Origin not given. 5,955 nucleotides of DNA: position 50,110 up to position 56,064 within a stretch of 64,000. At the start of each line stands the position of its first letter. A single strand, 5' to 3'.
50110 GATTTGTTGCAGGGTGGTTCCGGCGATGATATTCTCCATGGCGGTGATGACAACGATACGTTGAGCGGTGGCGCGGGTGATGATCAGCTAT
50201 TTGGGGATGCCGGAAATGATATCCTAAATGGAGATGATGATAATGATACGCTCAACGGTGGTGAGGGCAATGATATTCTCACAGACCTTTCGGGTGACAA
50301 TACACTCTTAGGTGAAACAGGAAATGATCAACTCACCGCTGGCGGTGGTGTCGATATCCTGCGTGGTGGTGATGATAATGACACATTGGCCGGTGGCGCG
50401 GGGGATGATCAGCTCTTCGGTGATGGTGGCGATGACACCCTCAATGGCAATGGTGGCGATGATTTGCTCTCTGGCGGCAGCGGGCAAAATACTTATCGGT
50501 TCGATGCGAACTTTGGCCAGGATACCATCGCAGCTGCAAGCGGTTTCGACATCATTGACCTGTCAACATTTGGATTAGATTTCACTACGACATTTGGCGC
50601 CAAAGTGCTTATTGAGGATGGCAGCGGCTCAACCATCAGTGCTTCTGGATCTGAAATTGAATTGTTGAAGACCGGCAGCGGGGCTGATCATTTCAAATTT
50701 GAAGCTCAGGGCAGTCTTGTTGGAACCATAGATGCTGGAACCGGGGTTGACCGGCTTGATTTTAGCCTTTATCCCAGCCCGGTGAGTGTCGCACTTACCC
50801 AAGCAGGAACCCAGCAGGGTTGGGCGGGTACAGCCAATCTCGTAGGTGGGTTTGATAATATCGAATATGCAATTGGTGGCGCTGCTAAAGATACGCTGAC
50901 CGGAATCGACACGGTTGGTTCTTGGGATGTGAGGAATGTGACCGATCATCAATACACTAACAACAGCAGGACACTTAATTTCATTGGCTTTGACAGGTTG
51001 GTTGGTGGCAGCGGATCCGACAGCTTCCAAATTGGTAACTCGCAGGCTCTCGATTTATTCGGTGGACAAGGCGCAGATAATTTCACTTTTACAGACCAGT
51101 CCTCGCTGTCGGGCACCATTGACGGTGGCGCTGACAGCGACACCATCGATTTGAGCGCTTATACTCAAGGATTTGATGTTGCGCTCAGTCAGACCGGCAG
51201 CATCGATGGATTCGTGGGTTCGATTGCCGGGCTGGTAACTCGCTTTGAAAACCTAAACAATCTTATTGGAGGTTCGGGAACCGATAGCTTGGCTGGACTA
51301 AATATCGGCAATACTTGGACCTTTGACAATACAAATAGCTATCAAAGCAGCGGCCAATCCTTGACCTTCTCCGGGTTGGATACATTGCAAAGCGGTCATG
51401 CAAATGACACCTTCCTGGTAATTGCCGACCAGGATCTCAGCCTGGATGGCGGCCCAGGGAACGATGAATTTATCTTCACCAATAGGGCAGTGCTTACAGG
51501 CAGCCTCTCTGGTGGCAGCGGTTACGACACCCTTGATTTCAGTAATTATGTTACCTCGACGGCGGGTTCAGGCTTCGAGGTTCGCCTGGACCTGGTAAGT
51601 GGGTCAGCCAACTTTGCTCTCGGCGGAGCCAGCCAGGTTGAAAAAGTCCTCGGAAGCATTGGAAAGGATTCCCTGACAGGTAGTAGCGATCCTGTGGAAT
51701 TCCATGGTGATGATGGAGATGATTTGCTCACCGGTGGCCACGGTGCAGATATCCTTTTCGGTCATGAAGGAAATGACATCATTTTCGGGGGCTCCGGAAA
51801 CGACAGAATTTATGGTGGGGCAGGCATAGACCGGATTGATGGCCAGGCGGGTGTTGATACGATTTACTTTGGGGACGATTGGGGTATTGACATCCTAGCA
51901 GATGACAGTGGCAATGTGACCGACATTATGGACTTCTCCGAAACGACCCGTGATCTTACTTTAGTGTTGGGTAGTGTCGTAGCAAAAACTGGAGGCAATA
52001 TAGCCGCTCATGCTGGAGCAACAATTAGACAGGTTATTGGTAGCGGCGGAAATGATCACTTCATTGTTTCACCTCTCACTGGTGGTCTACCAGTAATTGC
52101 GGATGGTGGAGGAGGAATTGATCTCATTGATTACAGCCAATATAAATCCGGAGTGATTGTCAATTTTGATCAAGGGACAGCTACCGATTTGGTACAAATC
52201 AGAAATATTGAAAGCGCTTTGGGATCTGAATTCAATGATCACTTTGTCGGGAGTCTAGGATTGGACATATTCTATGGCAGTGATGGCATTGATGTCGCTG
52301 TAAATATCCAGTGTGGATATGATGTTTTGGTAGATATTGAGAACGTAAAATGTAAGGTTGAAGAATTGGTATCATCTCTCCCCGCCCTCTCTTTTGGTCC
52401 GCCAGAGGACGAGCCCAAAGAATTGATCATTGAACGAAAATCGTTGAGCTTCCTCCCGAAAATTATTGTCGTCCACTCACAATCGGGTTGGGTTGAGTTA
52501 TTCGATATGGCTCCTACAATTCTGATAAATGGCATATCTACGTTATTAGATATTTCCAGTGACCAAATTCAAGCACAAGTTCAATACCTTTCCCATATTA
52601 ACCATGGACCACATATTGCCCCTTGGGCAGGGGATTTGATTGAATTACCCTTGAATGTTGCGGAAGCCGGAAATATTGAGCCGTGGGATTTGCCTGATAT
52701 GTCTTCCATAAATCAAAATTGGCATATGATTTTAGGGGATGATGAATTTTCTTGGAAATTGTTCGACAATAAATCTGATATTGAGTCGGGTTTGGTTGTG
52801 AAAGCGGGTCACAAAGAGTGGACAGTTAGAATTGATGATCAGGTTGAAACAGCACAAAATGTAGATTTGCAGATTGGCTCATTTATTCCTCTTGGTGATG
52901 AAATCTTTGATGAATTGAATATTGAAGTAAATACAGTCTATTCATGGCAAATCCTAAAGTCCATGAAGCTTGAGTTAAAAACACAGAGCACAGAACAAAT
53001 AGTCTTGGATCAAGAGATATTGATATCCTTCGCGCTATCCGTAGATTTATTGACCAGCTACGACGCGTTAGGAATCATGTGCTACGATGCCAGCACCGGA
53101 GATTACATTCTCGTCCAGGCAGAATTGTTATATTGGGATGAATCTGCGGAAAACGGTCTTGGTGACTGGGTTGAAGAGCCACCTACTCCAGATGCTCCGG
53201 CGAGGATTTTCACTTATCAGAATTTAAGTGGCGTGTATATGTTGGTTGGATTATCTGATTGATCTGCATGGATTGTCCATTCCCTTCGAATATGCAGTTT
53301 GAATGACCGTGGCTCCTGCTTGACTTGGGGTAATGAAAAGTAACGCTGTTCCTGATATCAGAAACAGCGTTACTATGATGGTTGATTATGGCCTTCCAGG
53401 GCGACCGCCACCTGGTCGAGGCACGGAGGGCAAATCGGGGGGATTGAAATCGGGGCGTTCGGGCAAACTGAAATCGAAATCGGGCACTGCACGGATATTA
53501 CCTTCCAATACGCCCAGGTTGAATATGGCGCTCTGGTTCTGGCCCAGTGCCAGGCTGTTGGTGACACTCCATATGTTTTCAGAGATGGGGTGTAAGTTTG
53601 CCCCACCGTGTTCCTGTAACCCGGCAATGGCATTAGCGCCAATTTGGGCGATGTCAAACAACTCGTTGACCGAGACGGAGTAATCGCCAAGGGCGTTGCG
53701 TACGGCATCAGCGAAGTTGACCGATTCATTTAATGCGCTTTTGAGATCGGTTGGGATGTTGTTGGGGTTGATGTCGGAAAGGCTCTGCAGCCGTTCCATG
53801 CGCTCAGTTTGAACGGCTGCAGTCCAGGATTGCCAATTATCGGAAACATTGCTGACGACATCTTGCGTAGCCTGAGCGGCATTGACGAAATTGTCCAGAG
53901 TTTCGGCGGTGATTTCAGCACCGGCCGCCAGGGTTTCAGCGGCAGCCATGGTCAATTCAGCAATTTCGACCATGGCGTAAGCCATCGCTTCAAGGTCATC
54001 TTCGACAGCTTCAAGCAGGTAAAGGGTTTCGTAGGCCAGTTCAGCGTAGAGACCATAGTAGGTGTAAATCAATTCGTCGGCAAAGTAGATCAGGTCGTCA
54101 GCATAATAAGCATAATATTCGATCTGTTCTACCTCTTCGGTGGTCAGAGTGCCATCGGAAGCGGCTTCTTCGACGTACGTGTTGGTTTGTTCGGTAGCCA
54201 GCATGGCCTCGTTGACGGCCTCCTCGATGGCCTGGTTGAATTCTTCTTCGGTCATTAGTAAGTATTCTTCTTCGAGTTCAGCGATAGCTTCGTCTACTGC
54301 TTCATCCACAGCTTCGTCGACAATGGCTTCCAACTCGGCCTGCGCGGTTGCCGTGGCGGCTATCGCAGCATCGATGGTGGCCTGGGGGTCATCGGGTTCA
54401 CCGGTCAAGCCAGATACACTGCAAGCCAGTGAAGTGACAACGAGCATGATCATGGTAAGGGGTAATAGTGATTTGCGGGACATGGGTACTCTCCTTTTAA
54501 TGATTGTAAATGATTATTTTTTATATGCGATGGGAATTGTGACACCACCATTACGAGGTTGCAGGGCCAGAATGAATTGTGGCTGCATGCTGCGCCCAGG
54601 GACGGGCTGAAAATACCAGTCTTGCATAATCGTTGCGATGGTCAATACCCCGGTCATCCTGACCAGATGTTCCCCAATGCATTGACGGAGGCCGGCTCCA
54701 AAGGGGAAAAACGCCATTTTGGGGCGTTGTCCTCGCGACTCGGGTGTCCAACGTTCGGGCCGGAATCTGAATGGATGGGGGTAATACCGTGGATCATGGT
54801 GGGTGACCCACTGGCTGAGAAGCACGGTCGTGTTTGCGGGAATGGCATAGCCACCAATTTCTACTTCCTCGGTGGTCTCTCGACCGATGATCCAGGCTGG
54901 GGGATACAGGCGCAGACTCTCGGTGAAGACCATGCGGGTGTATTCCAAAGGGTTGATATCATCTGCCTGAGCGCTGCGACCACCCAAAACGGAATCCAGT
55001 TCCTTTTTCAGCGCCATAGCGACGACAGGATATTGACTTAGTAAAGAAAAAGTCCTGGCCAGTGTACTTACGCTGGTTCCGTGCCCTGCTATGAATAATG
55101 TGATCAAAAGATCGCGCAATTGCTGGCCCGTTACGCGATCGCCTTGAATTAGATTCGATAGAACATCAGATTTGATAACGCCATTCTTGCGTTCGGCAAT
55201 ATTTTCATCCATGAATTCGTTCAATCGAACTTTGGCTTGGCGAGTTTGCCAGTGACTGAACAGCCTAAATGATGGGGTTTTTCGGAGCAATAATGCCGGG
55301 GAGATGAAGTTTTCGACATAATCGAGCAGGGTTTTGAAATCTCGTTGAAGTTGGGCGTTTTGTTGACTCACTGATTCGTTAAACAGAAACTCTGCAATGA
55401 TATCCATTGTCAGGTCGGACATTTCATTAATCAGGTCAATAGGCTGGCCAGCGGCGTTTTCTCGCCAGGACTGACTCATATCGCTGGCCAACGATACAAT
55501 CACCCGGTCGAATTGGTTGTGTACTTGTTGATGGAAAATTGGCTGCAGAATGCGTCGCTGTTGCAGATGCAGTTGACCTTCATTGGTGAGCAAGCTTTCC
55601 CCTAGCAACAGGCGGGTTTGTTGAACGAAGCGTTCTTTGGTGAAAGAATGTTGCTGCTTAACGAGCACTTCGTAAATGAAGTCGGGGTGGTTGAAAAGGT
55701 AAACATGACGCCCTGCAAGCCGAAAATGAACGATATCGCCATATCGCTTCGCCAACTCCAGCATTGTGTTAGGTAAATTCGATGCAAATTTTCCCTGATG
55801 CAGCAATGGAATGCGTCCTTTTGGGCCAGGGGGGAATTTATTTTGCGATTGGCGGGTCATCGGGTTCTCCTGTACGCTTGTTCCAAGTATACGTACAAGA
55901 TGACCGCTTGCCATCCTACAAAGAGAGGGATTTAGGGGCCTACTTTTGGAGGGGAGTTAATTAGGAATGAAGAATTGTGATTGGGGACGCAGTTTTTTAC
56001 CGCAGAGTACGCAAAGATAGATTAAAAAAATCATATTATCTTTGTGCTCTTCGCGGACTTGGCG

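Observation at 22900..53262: Single 30.4-kb ORF encoding a 10,120-residue secreted mosaic protein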

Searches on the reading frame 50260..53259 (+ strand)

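Call 6: search_protein_families(library=pfam, proteins=[window:50260-53259:+], max_evalue=0.01)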
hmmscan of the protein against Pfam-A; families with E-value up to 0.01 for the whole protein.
window:50260-53259:+ (1000 aa): 1 family
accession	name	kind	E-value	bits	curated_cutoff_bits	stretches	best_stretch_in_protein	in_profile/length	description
PF00353.25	HemolysinCabind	-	3.8e-23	81.5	23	5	482-517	1-36/36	RTX calcium-binding nonapeptide repeat (4 copies)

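Call 75: search_protein_families(library=ncbifam, proteins=[window:50260-53259:+], max_evalue=0.01)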
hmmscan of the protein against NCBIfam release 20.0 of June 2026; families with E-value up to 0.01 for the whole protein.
window:50260-53259:+ (1000 aa): 7 families
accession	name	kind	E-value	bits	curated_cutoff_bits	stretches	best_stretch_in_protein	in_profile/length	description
NF046115.1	Ca_rpt_SMc04171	equivalog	5.1e-26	91.9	625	3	209-556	144-490/574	SMc04171 family calcium-binding repeat protein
NF033943.0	RTX_toxin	subfamily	2e-23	82.6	1000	3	2-105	712-826/930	RTX family hemolysin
NF033203.1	entero_EhxA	exception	2.6e-14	52.4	2000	2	1-106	753-859/997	enterohemolysin EhxA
NF035945.1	Zn_serralysin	subfamily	1.1e-12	47.9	500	3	418-508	276-367/462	serralysin family metalloprotease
NF053766.1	ZapA_metallo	exception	9.2e-11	41.4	940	2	415-525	284-386/483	ZapA family metalloprotease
NF050046.1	PueAB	exception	1.8e-08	33.3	670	2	483-563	374-455/616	polyurethane esterase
NF052454.1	BtaGlycanEglC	equivalog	0.0012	17.8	700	0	44-114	104-174/459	endo-1,3-1,4-beta-glycanase EglC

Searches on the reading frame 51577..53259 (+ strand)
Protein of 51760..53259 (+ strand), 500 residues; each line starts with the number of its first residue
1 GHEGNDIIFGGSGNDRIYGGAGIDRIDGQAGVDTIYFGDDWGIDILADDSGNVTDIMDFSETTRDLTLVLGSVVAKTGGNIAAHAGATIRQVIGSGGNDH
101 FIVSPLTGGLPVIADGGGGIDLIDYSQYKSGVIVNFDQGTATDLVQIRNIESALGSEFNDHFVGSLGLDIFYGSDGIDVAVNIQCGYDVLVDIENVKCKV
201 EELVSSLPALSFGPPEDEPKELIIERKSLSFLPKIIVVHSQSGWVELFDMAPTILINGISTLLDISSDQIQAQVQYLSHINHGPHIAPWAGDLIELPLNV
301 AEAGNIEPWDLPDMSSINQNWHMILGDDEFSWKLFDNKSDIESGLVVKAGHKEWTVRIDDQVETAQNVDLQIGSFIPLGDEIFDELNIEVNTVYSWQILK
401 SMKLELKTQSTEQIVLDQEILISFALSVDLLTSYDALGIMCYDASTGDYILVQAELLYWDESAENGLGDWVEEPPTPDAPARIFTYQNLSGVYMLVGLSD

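Call 23: search_protein_families(library=pfam, proteins=[window:51760-53259:+], max_evalue=5)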
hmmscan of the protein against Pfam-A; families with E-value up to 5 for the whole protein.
window:51760-53259:+ (500 aa): 2 families
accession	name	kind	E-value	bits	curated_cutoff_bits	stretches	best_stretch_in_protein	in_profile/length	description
PF00353.25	HemolysinCabind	-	1.1e-07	32.1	23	2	9-39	1-31/36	RTX calcium-binding nonapeptide repeat (4 copies)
PF14006.11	YqzL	-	0.067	13.9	27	1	329-371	1-43/44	YqzL-like protein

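Call 58: predict_structure(alignment_id=A2)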
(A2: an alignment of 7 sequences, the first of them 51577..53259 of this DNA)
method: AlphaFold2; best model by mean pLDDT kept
length: 561 residues; sequences in the alignment: 7
mean_pLDDT: 60.3   pTM: 0.44
mean pLDDT of the five models: 60.3, 59.4, 56.4, 55.7, 51.8
residues with pLDDT >= 90: 10; 70-90: 214; 50-70: 132; < 50: 205
segments of 3 or more residues with pLDDT < 50: 14-17, 169-171, 187-190, 203-212, 224-231, 233-303, 319-342, 371-432, 441-453, 526-528
pLDDT, mean of each block of 10 residues (from residue 1): 61 51 75 78 84 84 86 84 79 81 66 70 80 65 64 80 59 67 55 59 44 52 46 46 38 30 29 31 25 37 57 58 31 35 61 76 73 38 38 43 41 40 38 63 41 56 81 79 86 80 66 83 59 81 88 80 57
secondary structure, 60 per line:
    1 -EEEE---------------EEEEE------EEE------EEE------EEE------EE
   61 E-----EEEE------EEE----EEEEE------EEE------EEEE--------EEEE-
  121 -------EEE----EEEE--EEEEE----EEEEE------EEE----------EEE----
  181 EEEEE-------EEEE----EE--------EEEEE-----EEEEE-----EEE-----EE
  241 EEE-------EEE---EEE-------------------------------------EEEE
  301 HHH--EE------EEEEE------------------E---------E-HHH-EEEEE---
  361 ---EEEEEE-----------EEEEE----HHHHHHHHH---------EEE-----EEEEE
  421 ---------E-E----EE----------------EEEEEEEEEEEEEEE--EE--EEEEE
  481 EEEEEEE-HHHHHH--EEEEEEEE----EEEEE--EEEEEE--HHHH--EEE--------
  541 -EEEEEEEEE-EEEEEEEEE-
elements in order: E2-5 E21-25 E32-34 E41-43 E50-52 E59-61 E67-70 E77-79 E84-88 E95-97 E104-107 E116-119 E128-130 E135-138 E141-145 E150-154 E161-163 E174-176 E181-185 E193-196 E211-215 E221-225 E231-233 E239-243 E251-253 E257-259 E297-300 E314-318 E353-357 E364-369 E381-385 H390-398 E408-410 E416-420 E455-469 E476-487 H489-494 E497-504 E509-513 E516-521 H524-527 E530-532 E542-550 E552-560

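Call 63: fold_search(model_id=the predicted structure, library=pdb)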
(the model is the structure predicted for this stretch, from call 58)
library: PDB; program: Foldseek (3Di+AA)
matches with E <= 10: 555; with E <= 0.001: 1
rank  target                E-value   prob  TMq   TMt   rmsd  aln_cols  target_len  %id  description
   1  7rah_E                7.4e-05  1.00  0.21  0.31  11.9       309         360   16  Adenylate cyclase toxin RTX domain fragment bound to M1H5 Fab and M2B10 Fab (released 2021-09-15)
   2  6sus                  1.1e-03  1.00  0.24  0.48   8.8       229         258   23  Crystal structure of RTX domain blocks IV and V of adenylate cyclase toxin from Bordetella pertussis (released 2020-09-16)
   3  7usl_C                1.6e-03  1.00  0.20  0.16  13.6       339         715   18  Integrin alphaM/beta2 ectodomain in complex with adenylate cyclase toxin RTX751 and M1F5 Fab (released 2022-08-17)
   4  9p0c_B                4.8e-03  1.00  0.12  0.36  12.5       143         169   26  Crystal structure of Ca2+-bound RTX domain block V of adenylate cyclase toxin from Bordetella pertussis (released 2026-01-07)
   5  9p0c_A                6.6e-03  1.00  0.12  0.36  12.3       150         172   24  Crystal structure of Ca2+-bound RTX domain block V of adenylate cyclase toxin from Bordetella pertussis (released 2026-01-07)
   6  9p0d                  6.9e-03  1.00  0.12  0.41  12.6       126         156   28  Crystal structure of Sr2+-bound RTX domain block V of adenylate cyclase toxin from Bordetella pertussis (released 2026-01-07)
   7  9p6c_B                8.3e-03  1.00  0.14  0.47   9.1       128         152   26  RTX domain block V of adenylate cyclase toxin with mutations D1533N, A1542N, D1560N, S1569N, D1587N, H1598N, H1608N (released 2025-12-24)
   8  5cvw                  8.3e-03  1.00  0.11  0.38  13.1       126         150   29  CRYSTAL STRUCTURE OF RTX DOMAIN BLOCK V OF ADENYLATE CYCLASE TOXIN FROM BORDETELLA PERTUSSIS (released 2015-09-09)
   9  9p6c_A                8.3e-03  1.00  0.11  0.37  11.8       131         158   27  RTX domain block V of adenylate cyclase toxin with mutations D1533N, A1542N, D1560N, S1569N, D1587N, H1598N, H1608N (released 2025-12-24)
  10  5cxl_A                2.4e-02  1.00  0.11  0.38  12.9       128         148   28  CRYSTAL STRUCTURE OF RTX DOMAIN BLOCK V OF ADENYLATE CYCLASE TOXIN FROM BORDETELLA PERTUSSIS (released 2015-09-02)
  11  1kap_P                2.9e-02  1.00  0.15  0.17   7.3       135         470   18  THREE-DIMENSIONAL STRUCTURE OF THE ALKALINE PROTEASE OF PSEUDOMONAS AERUGINOSA: A TWO-DOMAIN PROTEIN WITH A CALCIUM BI (released 1995-10-15)
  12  1h71                  3.9e-02  0.96  0.11  0.13  11.7       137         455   21  Psychrophilic Protease from Pseudoalteromonas 'TAC II 18' (released 2003-02-13)
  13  3vi1_A                4.9e-02  0.82  0.10  0.12  13.7       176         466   16  Crystal structure of Pseudomonas aerginosa alkaline protease complexed with Substance P(1-6) (released 2012-09-19)
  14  1om8                  6.2e-02  0.96  0.11  0.13  12.7       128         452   25  CRYSTAL STRUCTURE OF A COLD ADAPTED ALKALINE PROTEASE FROM PSEUDOMONAS TAC II 18, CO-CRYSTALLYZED WITH 10 mM EDTA (released 2003-07-15)
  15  1k7g                  6.2e-02  0.91  0.11  0.13  11.5       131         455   20  PrtC from Erwinia chrysanthemi (released 2002-10-19)
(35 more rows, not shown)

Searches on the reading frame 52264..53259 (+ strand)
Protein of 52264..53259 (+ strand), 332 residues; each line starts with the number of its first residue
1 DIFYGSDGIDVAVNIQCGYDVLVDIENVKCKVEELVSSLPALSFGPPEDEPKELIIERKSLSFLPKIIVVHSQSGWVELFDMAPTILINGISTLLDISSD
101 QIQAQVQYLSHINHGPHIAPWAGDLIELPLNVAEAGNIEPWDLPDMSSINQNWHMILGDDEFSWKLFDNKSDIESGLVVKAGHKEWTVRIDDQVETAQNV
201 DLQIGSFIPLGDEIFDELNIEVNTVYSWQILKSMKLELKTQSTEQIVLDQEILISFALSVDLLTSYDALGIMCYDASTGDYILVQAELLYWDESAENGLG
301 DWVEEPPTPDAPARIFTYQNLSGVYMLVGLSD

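Call 42: search_protein_representatives(protein=window:52264-53259:+)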
Query: 332 residues. Proteins with E-value up to 0.001 (for the whole library): 7; up to 1e-10: 6; up to 1e-30: 1. The best 7 are listed.
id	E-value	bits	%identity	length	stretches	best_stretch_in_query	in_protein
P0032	4.8e-60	219.9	37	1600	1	1-331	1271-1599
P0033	1.5e-30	123.0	31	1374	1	7-330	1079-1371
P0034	4.0e-21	92.0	37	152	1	200-331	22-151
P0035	4.7e-20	88.4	31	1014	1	74-329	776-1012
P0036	3.4e-16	75.8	43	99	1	234-331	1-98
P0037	8.3e-12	61.3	39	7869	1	228-331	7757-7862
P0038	7.5e-06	41.8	46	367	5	300-325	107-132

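Call 102: search_protein_families(library=phrogs, proteins=[window:52300-53259:+], max_evalue=0.01)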
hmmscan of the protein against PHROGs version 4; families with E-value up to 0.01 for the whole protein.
window:52300-53259:+ (320 aa): 0 families

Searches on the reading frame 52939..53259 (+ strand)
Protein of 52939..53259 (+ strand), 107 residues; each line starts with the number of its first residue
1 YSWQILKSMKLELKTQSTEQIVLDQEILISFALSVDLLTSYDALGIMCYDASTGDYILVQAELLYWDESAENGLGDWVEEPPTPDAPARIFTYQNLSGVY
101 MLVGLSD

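Call 93: search_protein_families(library=pfam, proteins=[window:52939-53259:+], max_evalue=10)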
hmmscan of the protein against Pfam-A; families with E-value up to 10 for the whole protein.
window:52939-53259:+ (107 aa): 0 families

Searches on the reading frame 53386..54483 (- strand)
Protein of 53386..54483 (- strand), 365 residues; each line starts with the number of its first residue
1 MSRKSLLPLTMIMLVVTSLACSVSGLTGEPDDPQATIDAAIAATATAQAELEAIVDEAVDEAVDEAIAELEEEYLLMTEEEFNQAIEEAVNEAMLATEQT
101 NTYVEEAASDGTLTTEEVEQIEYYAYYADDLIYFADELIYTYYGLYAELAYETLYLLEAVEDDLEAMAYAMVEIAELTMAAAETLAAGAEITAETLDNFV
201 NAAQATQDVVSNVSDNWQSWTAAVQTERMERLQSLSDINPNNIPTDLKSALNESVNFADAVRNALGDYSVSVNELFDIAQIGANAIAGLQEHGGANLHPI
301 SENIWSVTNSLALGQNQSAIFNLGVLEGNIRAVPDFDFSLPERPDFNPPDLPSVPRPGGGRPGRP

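Call 9: search_protein_families(library=ncbifam, proteins=[window:53386-54483:-], max_evalue=0.00001)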
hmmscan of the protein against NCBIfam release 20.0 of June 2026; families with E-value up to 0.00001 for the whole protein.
window:53386-54483:- (365 aa): 0 families

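Call 21: find_encoding_contigs(protein=window:53386-54483:-, flank=10000, max_places=6)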
Protein window:53386-54483:- (365 aa): 5 contigs read that carry it; 5 places shown.
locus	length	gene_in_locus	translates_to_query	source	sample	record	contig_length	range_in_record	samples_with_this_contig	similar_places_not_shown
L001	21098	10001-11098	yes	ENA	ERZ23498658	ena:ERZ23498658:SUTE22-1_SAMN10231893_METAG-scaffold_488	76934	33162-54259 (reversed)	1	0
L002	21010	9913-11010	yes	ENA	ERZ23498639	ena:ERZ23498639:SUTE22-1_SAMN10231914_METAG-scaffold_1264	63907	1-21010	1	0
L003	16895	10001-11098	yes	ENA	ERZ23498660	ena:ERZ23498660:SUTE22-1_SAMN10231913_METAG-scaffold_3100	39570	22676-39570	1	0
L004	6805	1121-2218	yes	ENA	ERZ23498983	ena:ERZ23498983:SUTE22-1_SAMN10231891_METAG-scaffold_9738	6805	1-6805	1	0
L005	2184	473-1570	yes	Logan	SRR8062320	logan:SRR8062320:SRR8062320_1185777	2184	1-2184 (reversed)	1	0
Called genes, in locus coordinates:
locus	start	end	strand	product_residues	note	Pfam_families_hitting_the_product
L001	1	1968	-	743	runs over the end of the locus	PF14559:TPR_19 (weak)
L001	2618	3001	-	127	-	-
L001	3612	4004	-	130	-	-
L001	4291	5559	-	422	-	PF07690:MFS_1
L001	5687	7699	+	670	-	PF07730:HisKA_3, PF02518:HATPase_c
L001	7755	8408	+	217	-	PF00072:Response_reg, PF00196:GerE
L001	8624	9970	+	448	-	PF00067:p450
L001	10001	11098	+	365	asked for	-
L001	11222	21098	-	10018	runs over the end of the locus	-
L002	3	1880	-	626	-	?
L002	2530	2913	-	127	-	-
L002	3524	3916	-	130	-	-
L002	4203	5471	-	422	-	PF07690:MFS_1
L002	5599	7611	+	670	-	PF07730:HisKA_3, PF02518:HATPase_c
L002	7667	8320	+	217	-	PF00072:Response_reg, PF00196:GerE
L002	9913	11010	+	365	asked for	-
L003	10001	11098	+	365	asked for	-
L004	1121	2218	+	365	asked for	-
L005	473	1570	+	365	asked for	-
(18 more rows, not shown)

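Call 106: search_protein_families(library=pfam, proteins=[window:53386-54483:-], max_evalue=0.001)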
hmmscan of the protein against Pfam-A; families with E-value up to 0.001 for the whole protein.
window:53386-54483:- (365 aa): 1 family
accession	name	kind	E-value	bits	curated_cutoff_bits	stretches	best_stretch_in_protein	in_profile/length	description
PF09317.16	ACDH_C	-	0.00097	19.3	25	1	31-132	175-279/284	Acyl-CoA dehydrogenase, C-terminal, bacterial type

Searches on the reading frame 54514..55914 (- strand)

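Call 9: search_protein_families(library=ncbifam, proteins=[window:54514-55914:-], max_evalue=0.00001)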
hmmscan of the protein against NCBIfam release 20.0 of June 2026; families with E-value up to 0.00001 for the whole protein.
window:54514-55914:- (466 aa): 7 families
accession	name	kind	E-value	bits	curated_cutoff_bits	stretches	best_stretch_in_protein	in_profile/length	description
NF051859.1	AlbFlvMonOxTrpSyn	equivalog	1.2e-69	235.1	700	1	14-455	6-449/457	bifunctional albaflavenone monooxygenase/terpene synthase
NF045812.1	PentlenOxigase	equivalog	4.4e-63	213.7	800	1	52-445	27-421/444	pentalenene oxygenase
NF050147.1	aminopyruv_ApyO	equivalog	3.9e-42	144.4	525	1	105-436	77-396/444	RiPP biosynthesis cytochrome P450 ApyO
TIGR04538.1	P450_cycloAA_1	subfamily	7.4e-17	61.3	500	1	61-425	23-358/395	cytochrome P450, cyclodipeptide synthase-associated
NF053744.1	FAProxCypCBc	equivalog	1.1e-08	34.1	600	1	97-410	74-357/416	CYP152 family fatty-acid peroxygenase CypC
TIGR04515.1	P450_rel_GT_act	subfamily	2.4e-06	27.2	343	1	329-394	263-329/386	P450-derived glycosyltransferase activator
NF041802.1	P450_SolI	exception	3.4e-06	25.8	850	0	218-426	201-388/424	solanimycin biosynthesis cytochrome P450 SolI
